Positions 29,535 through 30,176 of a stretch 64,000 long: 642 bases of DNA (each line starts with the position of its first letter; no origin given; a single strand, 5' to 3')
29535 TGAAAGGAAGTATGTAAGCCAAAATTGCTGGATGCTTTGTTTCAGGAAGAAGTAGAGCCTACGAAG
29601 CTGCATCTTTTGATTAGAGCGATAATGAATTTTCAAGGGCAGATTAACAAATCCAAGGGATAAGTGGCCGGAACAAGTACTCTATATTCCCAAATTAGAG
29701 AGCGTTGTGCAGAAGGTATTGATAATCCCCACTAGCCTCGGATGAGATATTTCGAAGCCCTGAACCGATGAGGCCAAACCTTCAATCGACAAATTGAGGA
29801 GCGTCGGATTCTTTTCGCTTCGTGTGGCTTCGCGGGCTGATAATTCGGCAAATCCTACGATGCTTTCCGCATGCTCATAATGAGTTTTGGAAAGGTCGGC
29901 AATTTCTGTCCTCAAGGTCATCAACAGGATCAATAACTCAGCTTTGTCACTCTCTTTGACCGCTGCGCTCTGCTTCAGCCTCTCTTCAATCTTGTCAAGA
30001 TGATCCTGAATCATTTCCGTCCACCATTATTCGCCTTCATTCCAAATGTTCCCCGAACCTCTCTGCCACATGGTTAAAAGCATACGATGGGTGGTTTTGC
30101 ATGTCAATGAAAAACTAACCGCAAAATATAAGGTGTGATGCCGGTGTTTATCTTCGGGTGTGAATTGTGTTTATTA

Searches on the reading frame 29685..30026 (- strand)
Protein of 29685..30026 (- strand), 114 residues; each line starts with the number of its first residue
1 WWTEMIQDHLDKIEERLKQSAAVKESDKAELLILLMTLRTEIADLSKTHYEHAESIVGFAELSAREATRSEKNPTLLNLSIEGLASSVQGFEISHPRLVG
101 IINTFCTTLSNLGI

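Call 30: search_protein_families(library=pfam, proteins=[window:29685-30026:-], max_evalue=0.01)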
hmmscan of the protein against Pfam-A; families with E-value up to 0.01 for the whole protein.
window:29685-30026:- (114 aa): 1 family
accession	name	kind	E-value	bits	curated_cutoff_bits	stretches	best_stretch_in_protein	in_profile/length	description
PF14357.11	DUF4404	-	5e-09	37.1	27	1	36-114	6-83/83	Domain of unknown function (DUF4404)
